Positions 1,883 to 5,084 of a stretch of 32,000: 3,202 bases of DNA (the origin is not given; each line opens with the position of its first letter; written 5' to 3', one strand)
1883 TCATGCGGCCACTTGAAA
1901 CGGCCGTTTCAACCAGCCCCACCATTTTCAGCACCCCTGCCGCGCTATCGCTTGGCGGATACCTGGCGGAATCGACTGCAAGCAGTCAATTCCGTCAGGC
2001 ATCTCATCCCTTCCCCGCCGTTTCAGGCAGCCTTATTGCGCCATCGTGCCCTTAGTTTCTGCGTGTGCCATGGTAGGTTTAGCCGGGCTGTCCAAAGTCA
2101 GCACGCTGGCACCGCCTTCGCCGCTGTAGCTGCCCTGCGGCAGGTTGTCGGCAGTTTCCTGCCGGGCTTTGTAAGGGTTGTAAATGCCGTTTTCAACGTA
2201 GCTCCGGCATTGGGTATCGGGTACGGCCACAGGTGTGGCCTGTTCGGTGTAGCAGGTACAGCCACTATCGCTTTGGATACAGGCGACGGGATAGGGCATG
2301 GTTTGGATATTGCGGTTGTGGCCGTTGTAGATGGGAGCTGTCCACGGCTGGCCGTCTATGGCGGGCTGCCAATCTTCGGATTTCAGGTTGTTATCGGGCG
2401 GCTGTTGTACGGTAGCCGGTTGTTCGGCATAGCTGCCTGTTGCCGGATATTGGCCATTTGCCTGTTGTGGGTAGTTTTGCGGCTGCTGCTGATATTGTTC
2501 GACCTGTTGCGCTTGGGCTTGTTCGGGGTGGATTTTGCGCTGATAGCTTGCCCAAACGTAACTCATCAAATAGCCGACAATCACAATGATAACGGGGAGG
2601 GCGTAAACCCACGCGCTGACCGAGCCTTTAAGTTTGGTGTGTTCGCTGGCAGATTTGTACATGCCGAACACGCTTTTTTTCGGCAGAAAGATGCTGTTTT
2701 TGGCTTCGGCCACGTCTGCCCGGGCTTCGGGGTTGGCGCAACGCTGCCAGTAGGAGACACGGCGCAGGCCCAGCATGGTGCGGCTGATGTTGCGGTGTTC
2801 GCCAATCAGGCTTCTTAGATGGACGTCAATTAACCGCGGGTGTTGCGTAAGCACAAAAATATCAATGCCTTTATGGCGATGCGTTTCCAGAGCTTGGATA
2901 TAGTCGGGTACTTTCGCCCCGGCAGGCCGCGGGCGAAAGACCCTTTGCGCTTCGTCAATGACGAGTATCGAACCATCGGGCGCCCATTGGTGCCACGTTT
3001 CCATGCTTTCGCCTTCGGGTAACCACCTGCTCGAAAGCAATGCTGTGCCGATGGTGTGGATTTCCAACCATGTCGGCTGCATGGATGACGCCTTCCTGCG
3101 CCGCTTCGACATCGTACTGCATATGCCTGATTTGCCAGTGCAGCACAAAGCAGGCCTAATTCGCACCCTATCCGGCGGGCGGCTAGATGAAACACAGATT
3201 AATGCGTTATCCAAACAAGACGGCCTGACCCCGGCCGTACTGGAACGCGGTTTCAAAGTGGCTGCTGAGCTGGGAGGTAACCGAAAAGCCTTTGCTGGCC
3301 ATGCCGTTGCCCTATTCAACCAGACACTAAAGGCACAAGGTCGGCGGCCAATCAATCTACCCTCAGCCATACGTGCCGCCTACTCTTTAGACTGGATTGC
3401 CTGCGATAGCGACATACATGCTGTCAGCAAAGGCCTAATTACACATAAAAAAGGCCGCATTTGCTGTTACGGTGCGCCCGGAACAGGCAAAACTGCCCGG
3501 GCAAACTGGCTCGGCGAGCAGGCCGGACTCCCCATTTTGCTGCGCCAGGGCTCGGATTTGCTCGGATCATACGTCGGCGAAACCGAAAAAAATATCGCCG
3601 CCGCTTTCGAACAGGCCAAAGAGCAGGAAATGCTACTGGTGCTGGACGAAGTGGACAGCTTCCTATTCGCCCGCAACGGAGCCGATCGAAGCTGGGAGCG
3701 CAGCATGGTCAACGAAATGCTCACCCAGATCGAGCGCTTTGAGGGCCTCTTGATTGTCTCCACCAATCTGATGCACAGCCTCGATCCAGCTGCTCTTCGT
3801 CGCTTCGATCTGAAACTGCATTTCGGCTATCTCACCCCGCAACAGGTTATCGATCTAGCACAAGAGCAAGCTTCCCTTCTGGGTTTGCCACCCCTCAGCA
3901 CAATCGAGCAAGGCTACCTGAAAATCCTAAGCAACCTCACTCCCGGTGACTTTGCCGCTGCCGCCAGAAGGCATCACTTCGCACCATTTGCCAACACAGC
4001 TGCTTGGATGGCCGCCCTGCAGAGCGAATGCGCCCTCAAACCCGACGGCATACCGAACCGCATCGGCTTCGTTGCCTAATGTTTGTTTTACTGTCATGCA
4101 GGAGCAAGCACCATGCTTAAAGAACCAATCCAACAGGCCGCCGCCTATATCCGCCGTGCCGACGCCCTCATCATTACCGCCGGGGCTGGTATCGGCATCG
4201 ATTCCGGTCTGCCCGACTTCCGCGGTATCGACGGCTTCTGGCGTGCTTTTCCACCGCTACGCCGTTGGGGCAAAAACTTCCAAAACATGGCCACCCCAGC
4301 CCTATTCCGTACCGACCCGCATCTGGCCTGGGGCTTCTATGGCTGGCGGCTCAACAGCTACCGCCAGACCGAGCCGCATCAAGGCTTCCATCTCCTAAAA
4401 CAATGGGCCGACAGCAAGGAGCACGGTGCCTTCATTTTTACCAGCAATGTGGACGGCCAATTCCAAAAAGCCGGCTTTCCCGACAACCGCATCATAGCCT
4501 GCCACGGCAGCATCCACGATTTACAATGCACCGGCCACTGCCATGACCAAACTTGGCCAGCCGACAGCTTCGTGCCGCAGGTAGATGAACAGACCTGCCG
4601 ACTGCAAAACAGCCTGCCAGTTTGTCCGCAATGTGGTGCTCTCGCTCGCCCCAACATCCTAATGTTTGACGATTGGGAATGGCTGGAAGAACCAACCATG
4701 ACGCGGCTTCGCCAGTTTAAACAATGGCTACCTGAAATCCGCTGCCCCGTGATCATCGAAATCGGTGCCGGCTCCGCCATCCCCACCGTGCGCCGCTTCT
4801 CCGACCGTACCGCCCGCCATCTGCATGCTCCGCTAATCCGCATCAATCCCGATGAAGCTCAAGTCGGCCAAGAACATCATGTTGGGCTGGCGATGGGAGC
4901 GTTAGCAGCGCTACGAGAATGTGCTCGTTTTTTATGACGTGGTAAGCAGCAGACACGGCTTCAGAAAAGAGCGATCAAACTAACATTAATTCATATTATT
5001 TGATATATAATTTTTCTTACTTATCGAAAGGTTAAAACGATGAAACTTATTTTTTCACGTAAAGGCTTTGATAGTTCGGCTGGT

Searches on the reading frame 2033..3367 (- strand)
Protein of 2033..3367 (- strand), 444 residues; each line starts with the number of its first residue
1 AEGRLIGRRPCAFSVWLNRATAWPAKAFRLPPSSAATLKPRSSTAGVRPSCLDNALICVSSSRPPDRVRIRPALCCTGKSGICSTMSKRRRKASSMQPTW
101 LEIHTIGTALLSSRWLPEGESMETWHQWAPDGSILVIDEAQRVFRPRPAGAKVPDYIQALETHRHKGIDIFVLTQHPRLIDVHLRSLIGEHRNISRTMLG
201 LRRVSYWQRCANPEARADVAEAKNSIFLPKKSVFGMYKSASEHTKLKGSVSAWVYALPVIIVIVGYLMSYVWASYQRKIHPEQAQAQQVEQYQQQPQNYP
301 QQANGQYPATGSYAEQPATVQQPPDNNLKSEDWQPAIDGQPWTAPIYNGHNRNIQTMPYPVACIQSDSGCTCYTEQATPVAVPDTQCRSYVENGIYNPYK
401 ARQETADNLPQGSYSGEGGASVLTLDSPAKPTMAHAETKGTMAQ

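Call 76: search_protein_families(library=phrogs, proteins=[window:2033-3367:-], max_evalue=0.001)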
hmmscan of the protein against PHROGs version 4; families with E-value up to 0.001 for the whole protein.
window:2033-3367:- (444 aa): 3 families
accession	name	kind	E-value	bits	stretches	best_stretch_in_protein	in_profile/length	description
phrog_197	-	moron, auxiliary metabolic gene and host takeover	1.6e-57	197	1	119-417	83-380/486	Zot-like toxin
phrog_1041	-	moron, auxiliary metabolic gene and host takeover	2.2e-32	114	1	118-330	68-297/420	CTXphi Zot-like toxin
phrog_11271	-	head and packaging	4.5e-07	30.9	1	120-186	74-141/145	head morphogenesis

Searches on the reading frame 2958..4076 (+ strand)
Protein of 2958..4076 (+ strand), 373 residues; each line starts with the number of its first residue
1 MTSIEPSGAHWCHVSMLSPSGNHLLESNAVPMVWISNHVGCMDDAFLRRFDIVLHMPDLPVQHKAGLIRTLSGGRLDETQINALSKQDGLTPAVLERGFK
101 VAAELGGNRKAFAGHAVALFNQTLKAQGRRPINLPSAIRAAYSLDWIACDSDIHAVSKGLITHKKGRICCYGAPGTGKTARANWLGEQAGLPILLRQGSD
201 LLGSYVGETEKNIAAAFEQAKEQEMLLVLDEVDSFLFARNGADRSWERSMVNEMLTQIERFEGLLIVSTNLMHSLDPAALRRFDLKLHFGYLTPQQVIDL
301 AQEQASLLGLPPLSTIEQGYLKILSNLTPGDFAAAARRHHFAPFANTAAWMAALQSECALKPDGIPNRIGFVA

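Call 7: search_protein_families(library=pfam, proteins=[window:2958-4076:+], max_evalue=0.1)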
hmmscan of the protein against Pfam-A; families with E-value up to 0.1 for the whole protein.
window:2958-4076:+ (373 aa): 3 families
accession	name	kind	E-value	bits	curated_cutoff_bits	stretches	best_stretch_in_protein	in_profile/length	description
PF00004.35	AAA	-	5.7e-28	98.4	21.2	1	168-291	1-131/131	ATPase family associated with various cellular activities (AAA)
PF13401.12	AAA_22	-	0.0016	19.2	27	1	164-189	4-29/130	AAA domain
PF13521.12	AAA_28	-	0.08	13.6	27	0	167-203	1-37/164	AAA domain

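Call 8: search_protein_families(library=padloc, proteins=[window:2958-4076:+], max_evalue=0.1)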
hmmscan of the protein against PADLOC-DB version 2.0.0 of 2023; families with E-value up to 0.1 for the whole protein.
window:2958-4076:+ (373 aa): 6 families
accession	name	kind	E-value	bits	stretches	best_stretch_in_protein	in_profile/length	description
PDLC02196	IetA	-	3e-29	100.6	2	165-303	122-263/374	-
PDLC02195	IetA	-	6.3e-27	92.9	1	169-310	141-285/395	-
PDLC04232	IetA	-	5.2e-21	73.4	1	165-305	116-259/330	-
PDLC04231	IetA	-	1.1e-17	62.7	1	164-290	116-245/262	-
PDLC00914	TRIP13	-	1.6e-10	39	1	168-300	74-226/302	TRIP13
PDLC00915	TRIP13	-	3.5e-08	31.2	1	166-289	64-208/302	TRIP13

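Call 9: search_protein_families(library=ncbifam, proteins=[window:2958-4076:+], max_evalue=0.1)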
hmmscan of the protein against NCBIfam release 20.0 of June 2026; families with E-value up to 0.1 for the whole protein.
window:2958-4076:+ (373 aa): 18 families
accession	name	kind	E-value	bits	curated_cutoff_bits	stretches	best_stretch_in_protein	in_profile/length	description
NF042959.1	IteA_antiphage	equivalog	9e-25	87.6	510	1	165-291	125-254/367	anti-phage ATPase IteA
TIGR01243.1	CDC48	subfamily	1.6e-12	46.6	802.65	1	165-284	213-338/733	CDC48 family AAA ATPase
TIGR03689.1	pup_AAA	equivalog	1.7e-10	40.2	504.75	1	168-289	219-362/512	proteasome ATPase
NF003069.1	PRK03992.1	subfamily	2.4e-10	40.1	500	1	168-284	168-294/379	proteasome-activating nucleotidase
NF008004.0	PRK10733.1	equivalog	2.6e-10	38.9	1008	1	168-287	188-317/644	ATP-dependent zinc metalloprotease FtsH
TIGR01242.2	TIGR01242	subfamily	6.3e-10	38.6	500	1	165-284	149-277/362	proteasome-activating nucleotidase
TIGR01241.2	FtsH_fam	equivalog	1.1e-09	37.6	600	1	170-287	200-327/598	ATP-dependent zinc metalloprotease FtsH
TIGR03922.1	T7SS_EccA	equivalog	4.6e-09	35.4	466.65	1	168-305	315-464/557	type VII secretion AAA-ATPase EccA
NF041006.2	cell_div_CdvC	equivalog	5.9e-09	35.3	650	1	168-289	137-270/370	cell division protein CdvC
NF047748.1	PrtsmActNtasePan1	equivalog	2.9e-08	33.2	750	1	168-284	185-311/405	proteasome-activating nucleotidase Pan1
NF047747.1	PrtsmActNtasePan2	equivalog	3.3e-08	33.2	700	1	168-284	188-314/397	proteasome-activating nucleotidase Pan2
TIGR02881.1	spore_V_K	equivalog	0.00028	20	422.95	1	168-303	45-189/261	stage V sporulation protein K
NF003229.0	PRK04195.1-5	equivalog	0.0041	15.9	280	1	163-281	43-154/413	replication factor C large subunit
TIGR02928.1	TIGR02928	subfamily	0.018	13.9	181.3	0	167-188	42-63/366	orc1/cdc6 family replication initiation protein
NF003228.0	PRK04195.1-4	equivalog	0.042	12.7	456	1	166-236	38-111/502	replication factor C large subunit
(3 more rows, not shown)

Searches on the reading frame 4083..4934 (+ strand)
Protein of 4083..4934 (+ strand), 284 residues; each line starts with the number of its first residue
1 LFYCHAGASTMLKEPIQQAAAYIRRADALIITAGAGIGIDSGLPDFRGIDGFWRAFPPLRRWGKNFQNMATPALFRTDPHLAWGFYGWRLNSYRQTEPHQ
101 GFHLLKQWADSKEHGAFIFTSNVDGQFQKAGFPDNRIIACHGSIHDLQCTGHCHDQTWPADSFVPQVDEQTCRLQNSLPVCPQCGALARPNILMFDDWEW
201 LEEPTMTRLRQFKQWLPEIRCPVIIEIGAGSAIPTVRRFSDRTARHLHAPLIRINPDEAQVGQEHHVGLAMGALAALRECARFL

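Call 7: search_protein_families(library=pfam, proteins=[window:4083-4934:+], max_evalue=0.1)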
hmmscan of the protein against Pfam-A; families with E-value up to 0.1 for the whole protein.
window:4083-4934:+ (284 aa): 1 family
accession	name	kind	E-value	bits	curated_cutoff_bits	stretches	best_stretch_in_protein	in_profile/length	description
PF02146.23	SIR2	-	1.6e-20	74.2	24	1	34-197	1-150/180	Sir2 family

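Call 8: search_protein_families(library=padloc, proteins=[window:4083-4934:+], max_evalue=0.1)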
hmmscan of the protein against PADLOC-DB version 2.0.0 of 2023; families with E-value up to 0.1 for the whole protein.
window:4083-4934:+ (284 aa): 0 families

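Call 9: search_protein_families(library=ncbifam, proteins=[window:4083-4934:+], max_evalue=0.1)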
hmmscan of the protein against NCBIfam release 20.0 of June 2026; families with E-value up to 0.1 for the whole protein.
window:4083-4934:+ (284 aa): 7 families
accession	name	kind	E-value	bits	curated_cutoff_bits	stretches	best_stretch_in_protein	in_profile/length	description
NF001753.0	PRK00481.1-3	subfamily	2.4e-39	134.8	243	1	16-279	3-242/252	NAD-dependent protein deacylase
NF040867.1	prot_deacyl_CobB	equivalog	3.3e-29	101.8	320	1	18-267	2-225/242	NAD-dependent protein deacetylase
NF001754.0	PRK00481.1-4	equivalog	4.7e-18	65.2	252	1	14-258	3-218/244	NAD-dependent protein deacylase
NF003738.0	PRK05333.1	equivalog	1.2e-17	63.8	305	1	17-155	17-143/295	NAD-dependent protein deacetylase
NF001752.0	PRK00481.1-1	equivalog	1.6e-15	57.3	221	1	16-205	4-172/242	NAD-dependent protein deacylase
NF010736.0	PRK14138.1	equivalog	3.8e-14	52.5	395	1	27-197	12-162/244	NAD-dependent deacetylase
NF001755.0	PRK00481.1-5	equivalog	4.2e-11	42.3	318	1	28-163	42-169/278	Sir2 family NAD+-dependent deacetylase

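Call 76: search_protein_families(library=phrogs, proteins=[window:4083-4934:+], max_evalue=0.001)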
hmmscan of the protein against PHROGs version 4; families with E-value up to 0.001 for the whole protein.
window:4083-4934:+ (284 aa): 1 family
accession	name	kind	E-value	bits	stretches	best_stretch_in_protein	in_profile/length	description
phrog_2162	-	DNA, RNA and nucleotide metabolism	8.6e-45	154.1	1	22-266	6-237/277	Sir2 (NAD-dependent deacetylase)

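Call 92: search_solved_structures(query=window:4113-4934:+, max_evalue=0.00001)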
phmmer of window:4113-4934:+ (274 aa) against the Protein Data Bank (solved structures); distinct sequences matched with E-value up to 0.00001: 79 (the best 60 are shown).
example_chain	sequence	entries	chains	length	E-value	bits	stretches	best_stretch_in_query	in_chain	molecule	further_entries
4twi_A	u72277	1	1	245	8.9e-20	74.4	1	15-250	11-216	NAD-dependent protein deacylase 1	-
1m2g_A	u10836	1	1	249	9.4e-20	74.3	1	15-250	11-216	Silent Information Regulator 2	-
1m2h_A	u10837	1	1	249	9.4e-20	74.3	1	15-250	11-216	Silent Information Regulator 2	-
1ici_A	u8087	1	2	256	9.9e-20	74.2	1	14-250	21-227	TRANSCRIPTIONAL REGULATORY PROTEIN, SIR2 FAMILY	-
1m2n_A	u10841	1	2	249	1.9e-19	73.3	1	15-250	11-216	Silent Information Regulator 2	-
1m2j_A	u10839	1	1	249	2.3e-19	73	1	15-250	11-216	Silent Information Regulator 2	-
1m2k_A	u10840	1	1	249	6.8e-19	71.5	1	15-250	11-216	Silent Information Regulator 2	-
8gbl_A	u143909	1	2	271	7.2e-17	64.8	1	12-233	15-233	NAD-dependent protein deacylase sirtuin-5, mitochondrial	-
4g1c_A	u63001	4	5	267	7.3e-17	64.8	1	12-233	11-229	NAD-dependent protein deacylase sirtuin-5, mitochondrial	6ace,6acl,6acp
9v0h_A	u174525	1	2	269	7.5e-17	64.8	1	12-233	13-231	NAD-dependent protein deacylase sirtuin-5, mitochondrial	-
6aco_A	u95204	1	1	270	7.5e-17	64.8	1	12-233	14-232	NAD-dependent protein deacylase sirtuin-5, mitochondrial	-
2b4y_A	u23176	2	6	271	7.5e-17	64.8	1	12-233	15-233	NAD-dependent deacetylase sirtuin-5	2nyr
3rig_A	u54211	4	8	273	7.6e-17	64.7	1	12-233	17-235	NAD-dependent deacetylase sirtuin-5 | NAD-dependent lysine demalonylase and desuccinylase sirtuin-5, mitochondrial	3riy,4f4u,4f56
6ljk_A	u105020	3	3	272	7.6e-17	64.7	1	12-233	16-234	NAD-dependent protein deacylase sirtuin-5, mitochondrial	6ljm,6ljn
4hda_A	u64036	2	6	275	7.7e-17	64.7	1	12-233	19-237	NAD-dependent protein deacylase sirtuin-5, mitochondrial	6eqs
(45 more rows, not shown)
